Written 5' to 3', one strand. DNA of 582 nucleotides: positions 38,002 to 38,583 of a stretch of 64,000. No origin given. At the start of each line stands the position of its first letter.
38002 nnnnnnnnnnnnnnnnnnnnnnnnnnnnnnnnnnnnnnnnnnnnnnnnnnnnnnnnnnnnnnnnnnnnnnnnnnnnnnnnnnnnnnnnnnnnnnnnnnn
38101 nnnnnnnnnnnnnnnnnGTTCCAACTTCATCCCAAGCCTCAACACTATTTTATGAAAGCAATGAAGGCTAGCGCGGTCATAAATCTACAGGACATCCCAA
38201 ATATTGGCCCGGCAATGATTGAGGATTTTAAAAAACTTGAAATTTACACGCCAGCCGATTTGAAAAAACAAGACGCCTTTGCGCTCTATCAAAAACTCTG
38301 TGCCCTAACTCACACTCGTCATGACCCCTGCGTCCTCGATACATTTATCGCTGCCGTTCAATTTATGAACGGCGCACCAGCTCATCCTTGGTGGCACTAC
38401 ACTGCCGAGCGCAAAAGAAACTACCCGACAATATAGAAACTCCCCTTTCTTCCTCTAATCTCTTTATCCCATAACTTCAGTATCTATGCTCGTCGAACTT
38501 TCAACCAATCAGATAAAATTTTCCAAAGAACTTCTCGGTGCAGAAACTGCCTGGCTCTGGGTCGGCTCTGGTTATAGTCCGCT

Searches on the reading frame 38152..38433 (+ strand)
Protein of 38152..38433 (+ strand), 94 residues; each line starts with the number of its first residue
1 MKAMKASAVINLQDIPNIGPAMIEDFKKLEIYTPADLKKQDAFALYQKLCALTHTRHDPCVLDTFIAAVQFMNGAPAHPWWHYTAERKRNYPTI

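Call 3: search_protein_families(library=pfam, proteins=[window:38152-38433:+], max_evalue=1)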
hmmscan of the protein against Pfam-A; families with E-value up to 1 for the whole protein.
window:38152-38433:+ (94 aa): 4 families
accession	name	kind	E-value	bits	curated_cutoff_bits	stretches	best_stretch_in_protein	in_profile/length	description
PF11731.14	Cdd1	-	4.3e-32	110.6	25.5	1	7-89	3-86/86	Pathogenicity locus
PF04994.19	TfoX_C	-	0.0016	18.9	23.1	1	11-52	4-45/81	TfoX C-terminal domain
PF14520.12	HHH_5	-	0.095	13.6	27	1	11-42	3-34/57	Helix-hairpin-helix domain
PF10453.14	NUFIP1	-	0.12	12.7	23.3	1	85-93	26-34/53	FMR1-interacting protein 1 (NUFIP1)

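Call 5: search_protein_families(library=padloc, proteins=[window:38152-38433:+], max_evalue=1)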
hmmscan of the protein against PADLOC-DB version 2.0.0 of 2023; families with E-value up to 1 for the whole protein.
window:38152-38433:+ (94 aa): 0 families

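Call 85: search_protein_families(library=phrogs, proteins=[window:38152-38433:+], max_evalue=0.01)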
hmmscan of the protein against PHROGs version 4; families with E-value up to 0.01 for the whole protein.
window:38152-38433:+ (94 aa): 0 families

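Call 86: search_protein_families(library=ncbifam, proteins=[window:38152-38433:+], max_evalue=0.01)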
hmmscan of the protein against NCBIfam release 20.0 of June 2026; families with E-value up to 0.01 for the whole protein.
window:38152-38433:+ (94 aa): 0 families
